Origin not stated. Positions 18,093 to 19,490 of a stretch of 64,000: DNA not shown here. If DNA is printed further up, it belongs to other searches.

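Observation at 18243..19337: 365-aa operon partner with no recognisable family but two Rossmann/CARF-like motif pairs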

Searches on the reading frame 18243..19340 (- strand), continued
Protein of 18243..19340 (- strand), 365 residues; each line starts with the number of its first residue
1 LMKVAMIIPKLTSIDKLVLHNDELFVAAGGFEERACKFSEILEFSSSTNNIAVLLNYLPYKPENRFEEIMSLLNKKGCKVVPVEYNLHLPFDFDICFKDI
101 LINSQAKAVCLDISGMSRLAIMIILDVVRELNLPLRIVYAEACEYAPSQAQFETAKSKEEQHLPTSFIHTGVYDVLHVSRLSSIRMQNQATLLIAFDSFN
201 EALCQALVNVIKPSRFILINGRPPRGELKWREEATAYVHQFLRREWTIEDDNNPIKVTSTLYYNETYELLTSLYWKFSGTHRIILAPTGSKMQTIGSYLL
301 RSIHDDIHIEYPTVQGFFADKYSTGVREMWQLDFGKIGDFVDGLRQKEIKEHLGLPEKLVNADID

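Call 44: find_related_loci(query=A1, collection=genome_contigs, flank=8000)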
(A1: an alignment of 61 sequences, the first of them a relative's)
Query A1 (364 aa) in genome_contigs; peptide patterns used: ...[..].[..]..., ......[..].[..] (x = any residue, [..] = any of these).
147 stretches matched a pattern; 103 encode a relative of the query (tblastn E <= 1e-3); the best 80 are kept; 80 distinct loci.
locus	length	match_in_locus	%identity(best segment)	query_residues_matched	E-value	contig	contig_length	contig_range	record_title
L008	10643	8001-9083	64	4-364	1e-165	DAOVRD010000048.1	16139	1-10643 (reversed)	MAG TPA_asm: Planctomycetota bacterium isolate CSMAG_1592 CSMAG_1592_k141_1484999_length_16139_cov_13.0000, whole genome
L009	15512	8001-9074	65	7-364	3e-163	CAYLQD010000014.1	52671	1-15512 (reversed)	MAG TPA_asm: uncultured Planctomycetota bacterium isolate binchicken_co97_512 genome assembly, contig: NODE_2421_length_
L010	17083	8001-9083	64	4-364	5e-161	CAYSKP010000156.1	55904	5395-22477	MAG TPA_asm: uncultured Pirellulales bacterium isolate binchicken_co216_239 genome assembly, contig: k141_893141, whole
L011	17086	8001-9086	60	3-364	1e-153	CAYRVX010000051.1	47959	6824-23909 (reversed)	MAG TPA_asm: uncultured Planctomycetaceae bacterium isolate SRP068000_co1_610 genome assembly, contig: NODE_642_length_4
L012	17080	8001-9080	61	5-364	3e-153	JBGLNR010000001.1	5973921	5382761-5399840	MAG: Planctomycetota bacterium isolate PPR_0503 PPR_0503.fa_scaffold_119715, whole genome shotgun sequence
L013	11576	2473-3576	60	5-364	5e-149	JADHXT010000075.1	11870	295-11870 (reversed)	MAG: Candidatus Brocadiia bacterium isolate BS750m-G60 BS-750m-C9745, whole genome shotgun sequence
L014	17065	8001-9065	42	7-354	3e-89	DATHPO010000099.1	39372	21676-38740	MAG TPA_asm: Terriglobales bacterium isolate SMAG_U12712 k141_3436214, whole genome shotgun sequence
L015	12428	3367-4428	41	6-352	8e-85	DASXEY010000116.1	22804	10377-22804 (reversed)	MAG TPA_asm: Bryobacteraceae bacterium isolate SMAG_U5124 k141_3169129, whole genome shotgun sequence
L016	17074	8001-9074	40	7-360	5e-84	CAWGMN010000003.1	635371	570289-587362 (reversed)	MAG: Terriglobia bacterium isolate MFD01213.bin.1.135 genome assembly, contig: contig_11563, whole genome shotgun sequen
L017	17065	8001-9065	42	7-354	2e-83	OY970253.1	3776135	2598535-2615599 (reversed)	MAG: uncultured Acidobacteriota bacterium isolate MFD01299.bin.c.2 genome assembly, chromosome: 1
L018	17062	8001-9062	40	7-355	2e-83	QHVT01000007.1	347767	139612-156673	MAG: Acidobacteria bacterium isolate gp7 AA8 14_0903_02_30cm_scaffold_9_curated, whole genome shotgun sequence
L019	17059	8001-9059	40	7-352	6e-82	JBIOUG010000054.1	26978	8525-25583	MAG: Thermoanaerobaculia bacterium isolate MAG140 k127_169951, whole genome shotgun sequence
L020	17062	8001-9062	40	7-354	1e-82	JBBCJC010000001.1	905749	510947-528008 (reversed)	MAG: Gemmatimonadales bacterium isolate MAG_CPA_16 P10A_000000058073, whole genome shotgun sequence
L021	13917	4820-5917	39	2-359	3e-80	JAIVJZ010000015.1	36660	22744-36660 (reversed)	MAG: Acidobacteria bacterium isolate MAG9 MTG9_228, whole genome shotgun sequence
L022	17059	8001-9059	40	7-352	6e-80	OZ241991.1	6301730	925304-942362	MAG: Bryobacterales bacterium isolate be22c93e-b65f-4d75-a14f-d13794267050 genome assembly, chromosome: 1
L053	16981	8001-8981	32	8-340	7e-48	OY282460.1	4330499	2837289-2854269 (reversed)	MAG: uncultured Pseudomonadales bacterium genome assembly, chromosome: 1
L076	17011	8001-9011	33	3-343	4e-43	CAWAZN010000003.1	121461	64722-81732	MAG: uncultured Acidobacteriota bacterium isolate MFD05513.bin.3.149 genome assembly, contig: contig_12535, whole genome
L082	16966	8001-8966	30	8-333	3e-42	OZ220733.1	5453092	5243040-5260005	MAG: Candidatus Latescibacterota bacterium isolate cc6a1995-d657-4e87-88a0-a2308bb9e8e7 genome assembly, chromosome: 1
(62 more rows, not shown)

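Call 50: search_protein_representatives(alignment_id=A1)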
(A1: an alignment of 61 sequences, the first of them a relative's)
Query: 61 sequences, 373 profile positions. Proteins with E-value up to 0.001 (for the whole library): 1045; up to 1e-10: 603; up to 1e-30: 204. The best 150 are listed.
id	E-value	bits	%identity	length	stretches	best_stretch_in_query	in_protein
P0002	2.1e-151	520.6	-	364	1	7-371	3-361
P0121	3.4e-147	506.7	-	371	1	10-366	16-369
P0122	1.7e-144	497.8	-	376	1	8-364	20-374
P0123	1.1e-137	475.4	-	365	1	6-363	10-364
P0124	8.6e-131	452.7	-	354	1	10-365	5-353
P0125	3.5e-129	447.4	-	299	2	111-365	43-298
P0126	4.8e-117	407.5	-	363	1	10-354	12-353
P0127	1.7e-112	392.6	-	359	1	4-362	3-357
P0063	1.9e-108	379.2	-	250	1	120-371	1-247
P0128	3.8e-107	374.9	-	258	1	6-253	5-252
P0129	2.0e-97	342.9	-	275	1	92-300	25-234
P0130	2.9e-92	325.9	-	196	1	170-365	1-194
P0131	8.0e-88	311.3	-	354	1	19-354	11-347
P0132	4.4e-83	295.7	-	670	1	8-357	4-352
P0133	1.9e-81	290.4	-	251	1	3-233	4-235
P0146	9.1e-74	265.1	-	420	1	87-360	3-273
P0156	2.2e-69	250.7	-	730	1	10-352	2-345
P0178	1.6e-62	228.1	-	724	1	8-361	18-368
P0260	9.4e-42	159.7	-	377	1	120-356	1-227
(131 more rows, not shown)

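Call 51: search_protein_families(library=pfam, proteins=[P0132, P0156, P0178, P0146, P0260], max_evalue=0.01)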
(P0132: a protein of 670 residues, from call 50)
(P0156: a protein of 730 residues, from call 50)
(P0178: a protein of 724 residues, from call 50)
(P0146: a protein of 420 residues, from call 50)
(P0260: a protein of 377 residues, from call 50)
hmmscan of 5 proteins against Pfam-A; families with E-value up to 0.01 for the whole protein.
P0132 (670 aa): 3 families
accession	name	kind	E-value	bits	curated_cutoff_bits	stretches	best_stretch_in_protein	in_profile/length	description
PF02518.31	HATPase_c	-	9.6e-33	113.4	26.4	1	555-665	1-109/111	Histidine kinase-, DNA gyrase B-, and HSP90-like ATPase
PF00512.31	HisKA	-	1e-27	96.4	26.9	2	446-509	6-66/66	His Kinase A (phospho-acceptor) domain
PF14501.12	HATPase_c_5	-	0.00013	22.2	22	1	560-652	6-91/102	GHKL domain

P0156 (730 aa): 0 families

P0178 (724 aa): 2 families
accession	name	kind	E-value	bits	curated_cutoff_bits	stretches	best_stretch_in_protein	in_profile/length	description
PF00149.33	Metallophos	-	2.5e-10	41.5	21.5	1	384-630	2-190/191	Calcineurin-like phosphoesterase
PF12850.12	Metallophos_2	-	0.00055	20.4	27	0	384-473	2-60/154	Calcineurin-like phosphoesterase superfamily domain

P0146 (420 aa): 2 families
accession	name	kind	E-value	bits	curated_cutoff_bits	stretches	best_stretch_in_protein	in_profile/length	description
PF13676.11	TIR_2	-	8.2e-17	62.3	28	1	275-384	1-105/122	TIR domain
PF01582.25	TIR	-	0.00018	21.8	21.3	1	282-370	9-97/179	TIR domain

P0260 (377 aa): 0 families

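Call 52: find_encoding_contigs(protein=P0146, flank=8000, max_places=3)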
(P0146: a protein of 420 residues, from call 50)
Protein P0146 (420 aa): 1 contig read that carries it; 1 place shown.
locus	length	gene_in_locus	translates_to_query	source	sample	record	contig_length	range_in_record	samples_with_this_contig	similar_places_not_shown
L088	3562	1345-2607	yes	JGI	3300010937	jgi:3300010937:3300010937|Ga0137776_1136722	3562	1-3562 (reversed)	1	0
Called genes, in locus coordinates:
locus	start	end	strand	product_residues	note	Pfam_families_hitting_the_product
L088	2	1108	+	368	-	?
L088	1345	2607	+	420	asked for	PF13676:TIR_2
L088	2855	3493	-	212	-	-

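Call 53: find_encoding_contigs(protein=P0178, flank=8000, max_places=3)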
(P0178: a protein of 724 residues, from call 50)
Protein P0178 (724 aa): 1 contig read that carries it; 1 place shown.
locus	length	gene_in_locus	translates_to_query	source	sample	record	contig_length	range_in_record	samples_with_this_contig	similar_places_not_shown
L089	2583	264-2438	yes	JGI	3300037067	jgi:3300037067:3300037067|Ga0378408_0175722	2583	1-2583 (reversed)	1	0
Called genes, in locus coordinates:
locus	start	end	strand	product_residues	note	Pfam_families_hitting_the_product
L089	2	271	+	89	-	?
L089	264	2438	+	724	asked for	PF00149:Metallophos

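Call 54: find_encoding_contigs(protein=P0132, flank=8000, max_places=3)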
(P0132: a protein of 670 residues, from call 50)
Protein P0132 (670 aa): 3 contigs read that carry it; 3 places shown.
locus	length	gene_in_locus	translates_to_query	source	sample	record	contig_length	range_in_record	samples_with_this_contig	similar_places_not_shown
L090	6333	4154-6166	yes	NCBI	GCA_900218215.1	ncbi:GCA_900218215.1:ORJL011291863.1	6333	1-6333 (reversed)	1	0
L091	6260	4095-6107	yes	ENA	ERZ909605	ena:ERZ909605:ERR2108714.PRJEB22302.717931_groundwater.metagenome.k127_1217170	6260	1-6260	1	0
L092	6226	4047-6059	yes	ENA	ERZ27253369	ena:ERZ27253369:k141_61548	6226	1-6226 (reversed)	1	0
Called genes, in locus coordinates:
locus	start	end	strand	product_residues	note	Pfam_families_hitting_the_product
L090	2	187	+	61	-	?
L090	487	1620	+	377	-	PF01555:N6_N4_Mtase (weak), PF01170:UPF0020 (weak), PF02086:MethyltransfD12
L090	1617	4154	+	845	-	PF00069:Pkinase, PF24389:ORC-CDC6-like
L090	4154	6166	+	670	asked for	PF00512:HisKA, PF02518:HATPase_c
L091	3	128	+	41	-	?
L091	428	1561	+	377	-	PF01555:N6_N4_Mtase (weak), PF01170:UPF0020 (weak), PF02086:MethyltransfD12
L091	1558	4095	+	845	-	PF00069:Pkinase, PF24389:ORC-CDC6-like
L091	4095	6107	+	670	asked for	PF00512:HisKA, PF02518:HATPase_c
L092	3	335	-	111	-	?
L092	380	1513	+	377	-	PF01555:N6_N4_Mtase (weak), PF01170:UPF0020 (weak), PF02086:MethyltransfD12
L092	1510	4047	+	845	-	PF00069:Pkinase, PF24389:ORC-CDC6-like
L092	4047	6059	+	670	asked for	PF00512:HisKA, PF02518:HATPase_c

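Call 65: search_protein_families(library=pfam, proteins=[L014:9122-10147:+, L076:3182-4165:+, L082:9026-11980:+, L082:883-4296:+, L053:13926-16981:+], max_evalue=0.001)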
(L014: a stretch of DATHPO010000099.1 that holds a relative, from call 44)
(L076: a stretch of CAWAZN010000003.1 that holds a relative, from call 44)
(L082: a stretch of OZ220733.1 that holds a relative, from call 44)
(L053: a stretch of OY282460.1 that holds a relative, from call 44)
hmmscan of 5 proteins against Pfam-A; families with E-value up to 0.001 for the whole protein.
L014:9122-10147:+ (341 aa): 1 family
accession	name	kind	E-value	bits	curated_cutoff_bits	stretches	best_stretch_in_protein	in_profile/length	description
PF02511.20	Thy1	-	8e-50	169.7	24.8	1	55-254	1-190/191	Thymidylate synthase complementing protein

L076:3182-4165:+ (327 aa): 1 family
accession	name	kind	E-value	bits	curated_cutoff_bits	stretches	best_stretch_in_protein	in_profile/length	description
PF02511.20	Thy1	-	1.6e-47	162.2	24.8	1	43-242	1-190/191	Thymidylate synthase complementing protein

L082:9026-11980:+ (984 aa): 1 family
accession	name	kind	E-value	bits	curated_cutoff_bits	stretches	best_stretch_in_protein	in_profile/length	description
PF06634.17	DUF1156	-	3.4e-23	82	24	1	18-69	2-53/73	Protein of unknown function (DUF1156)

L082:883-4296:+ (1137 aa): 5 families
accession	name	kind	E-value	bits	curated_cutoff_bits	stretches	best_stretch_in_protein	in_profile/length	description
PF00271.37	Helicase_C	-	3.5e-25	88.8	23.5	1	489-608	2-110/110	Helicase conserved C-terminal domain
PF13020.12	NOV_C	-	4.2e-20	72.1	22.1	1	1022-1108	2-88/91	Protein NO VEIN, C-terminal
PF00176.29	SNF2-rel_dom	-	1e-16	61.4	24.9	1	133-305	20-194/290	SNF2-related domain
PF04851.21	ResIII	-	2.4e-13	50.8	22.5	1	112-276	3-164/164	Type III restriction enzyme, res subunit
PF00270.35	DEAD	-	8.1e-09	35.9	26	1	132-277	16-162/167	DEAD/DEAH box helicase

L053:13926-16981:+ (1018 aa): 5 families
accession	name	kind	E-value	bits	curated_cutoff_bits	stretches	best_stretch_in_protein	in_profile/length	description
PF00176.29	SNF2-rel_dom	-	8.5e-18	64.9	24.9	1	341-661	18-250/290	SNF2-related domain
PF00271.37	Helicase_C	-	9e-18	65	23.5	1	780-898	9-110/110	Helicase conserved C-terminal domain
PF04851.21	ResIII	-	1.3e-09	38.6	22.5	1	323-503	3-162/164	Type III restriction enzyme, res subunit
PF00270.35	DEAD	-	7.1e-08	32.8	26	1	326-504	2-161/167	DEAD/DEAH box helicase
PF13091.12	PLDc_2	-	4e-06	27.2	27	1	168-237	67-132/132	PLD-like domain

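Call 76: search_dna_similar(query=window:18243-19337:-, collection=plasmids, mode=protein, max_evalue=0.001, max_rows=20)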
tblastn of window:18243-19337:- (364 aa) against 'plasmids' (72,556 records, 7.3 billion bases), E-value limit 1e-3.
Records with a match: 1; places in all: 1; records where one place covers at least 80% of the query: 1.
Best place of each record, by identity: <60% 1.
By first word of the organism name: Bradyrhizobium 1.
By predicted mobility (MOB-suite, as given by PLSDB): non-mobilizable 1.
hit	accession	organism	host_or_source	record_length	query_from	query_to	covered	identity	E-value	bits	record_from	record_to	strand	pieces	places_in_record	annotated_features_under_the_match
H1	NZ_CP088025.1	Bradyrhizobium quebecense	Glycine max cv. AC Glengarry,Cell ...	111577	7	352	95%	37.4%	5e-70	244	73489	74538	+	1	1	hypothetical protein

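Call 77: search_dna_similar(query=window:18243-19337:-, collection=phages, mode=protein, max_evalue=0.001, max_rows=10)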
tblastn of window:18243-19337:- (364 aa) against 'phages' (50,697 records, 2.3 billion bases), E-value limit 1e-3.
No match.

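Call 78: get_annotated_region(hit=H1, flank=9000)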
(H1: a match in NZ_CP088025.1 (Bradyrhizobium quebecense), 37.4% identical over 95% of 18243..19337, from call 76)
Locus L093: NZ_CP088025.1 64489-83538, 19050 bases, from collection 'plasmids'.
description: Bradyrhizobium quebecense strain 66S1MB plasmid pBq66S1MBc, complete sequence
organism: Bradyrhizobium quebecense (NCBI taxid 2748629)
taxonomy: Bacteria; Pseudomonadota; Alphaproteobacteria; Hyphomicrobiales; Nitrobacteraceae; Bradyrhizobium; Bradyrhizobium quebecense
host: -; source: Glycine max cv. AC Glengarry,Cell culture,Root nodule from soybean plant inoculated with root zone soil from ...; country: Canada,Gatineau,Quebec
typing (MOB-suite, as given by PLSDB): non-mobilizable
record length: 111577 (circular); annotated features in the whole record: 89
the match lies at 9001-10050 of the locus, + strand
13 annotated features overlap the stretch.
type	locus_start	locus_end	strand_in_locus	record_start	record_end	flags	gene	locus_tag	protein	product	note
CDS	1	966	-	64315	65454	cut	-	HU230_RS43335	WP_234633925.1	YiiX/YebB-like N1pC/P60 family cysteine hydrolase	-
CDS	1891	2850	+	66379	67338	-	-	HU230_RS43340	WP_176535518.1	hypothetical protein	-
CDS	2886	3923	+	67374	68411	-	-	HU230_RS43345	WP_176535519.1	restriction endonuclease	GO:0009307 - DNA restriction-modification system [Evidence IEA]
CDS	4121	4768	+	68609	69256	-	-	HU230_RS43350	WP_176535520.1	hypothetical protein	-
CDS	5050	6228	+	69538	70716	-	-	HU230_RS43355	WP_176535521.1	DNA methyltransferase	GO:0006306 - DNA methylation [Evidence IEA]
CDS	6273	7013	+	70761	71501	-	-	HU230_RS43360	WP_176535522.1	hypothetical protein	-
CDS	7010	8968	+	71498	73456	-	-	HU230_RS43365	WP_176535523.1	hypothetical protein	-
CDS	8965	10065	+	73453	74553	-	-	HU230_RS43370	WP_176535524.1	hypothetical protein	-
CDS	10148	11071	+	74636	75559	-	thyX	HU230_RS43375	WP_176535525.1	FAD-dependent thymidylate synthase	GO:0009265 - 2'-deoxyribonucleotide biosynthetic process [Evidence IEA]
CDS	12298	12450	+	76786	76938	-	-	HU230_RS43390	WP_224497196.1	hypothetical protein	-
CDS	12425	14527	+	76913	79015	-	-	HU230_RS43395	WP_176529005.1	recombinase family protein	GO:0006310 - DNA recombination [Evidence IEA]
CDS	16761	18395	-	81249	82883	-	-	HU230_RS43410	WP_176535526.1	S8 family peptidase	-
CDS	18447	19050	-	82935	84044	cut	-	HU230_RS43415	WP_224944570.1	AAA family ATPase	-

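Call 84: fold_search(model_id=the predicted structure, library=viral)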
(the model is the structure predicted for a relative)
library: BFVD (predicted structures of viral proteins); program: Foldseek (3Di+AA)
matches with E <= 10: 912; with E <= 0.001: 2
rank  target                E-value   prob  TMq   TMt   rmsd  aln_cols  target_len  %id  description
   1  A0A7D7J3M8            4.4e-04  0.41  0.17  0.17  19.0       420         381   10  (no name in the UniProt tables at hand)
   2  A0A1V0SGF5            4.9e-04  1.00  0.23  0.09  10.8       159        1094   15  FtsJ-like methyltransferase [Hokovirus HKV1]
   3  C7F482                1.4e-03  0.30  0.18  0.19  18.0       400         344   11  (no name in the UniProt tables at hand)
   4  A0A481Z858            1.5e-03  0.60  0.21  0.09  16.4       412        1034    8  Methyltransferase [Pithovirus LCPAC202]
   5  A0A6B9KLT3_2          2.1e-03  0.92  0.21  0.09  13.6       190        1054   10  RNA-directed RNA polymerase [Atrato Chu-like virus 4]
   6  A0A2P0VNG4            8.7e-03  0.30  0.21  0.22  21.7       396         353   10  Glycosyltransferase family 1 protein [Tetraselmis virus 1]
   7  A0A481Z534            1.5e-02  0.28  0.20  0.14  21.8       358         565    9  Macrocin-O-methyltransferase [Pithovirus LCPAC201]
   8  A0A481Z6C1            1.8e-02  0.77  0.21  0.32   8.8       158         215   10  Macrocin o-methyltransferase [Pithovirus LCPAC302]
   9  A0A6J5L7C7            1.9e-02  0.13  0.16  0.11  21.2       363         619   12  Replicative DNA helicase [uncultured Caudovirales phage]
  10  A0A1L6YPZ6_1          2.4e-02  0.12  0.17  0.07  23.6       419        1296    8  (no name in the UniProt tables at hand)
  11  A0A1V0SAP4            2.7e-02  0.11  0.14  0.12  19.9       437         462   10  glutamine--fructose-6-phosphate transaminase (isomerizing) [Catovirus CTV1]
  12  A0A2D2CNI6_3          2.9e-02  0.44  0.19  0.07  11.7       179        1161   11  (no name in the UniProt tables at hand)
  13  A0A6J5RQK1            2.9e-02  0.16  0.20  0.21  19.5       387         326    7  Uncharacterized protein [uncultured Caudovirales phage]
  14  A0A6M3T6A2            3.3e-02  0.10  0.15  0.13  20.7       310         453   11  (no name in the UniProt tables at hand)
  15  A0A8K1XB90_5          3.5e-02  0.54  0.21  0.06  13.7       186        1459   12  (no name in the UniProt tables at hand)
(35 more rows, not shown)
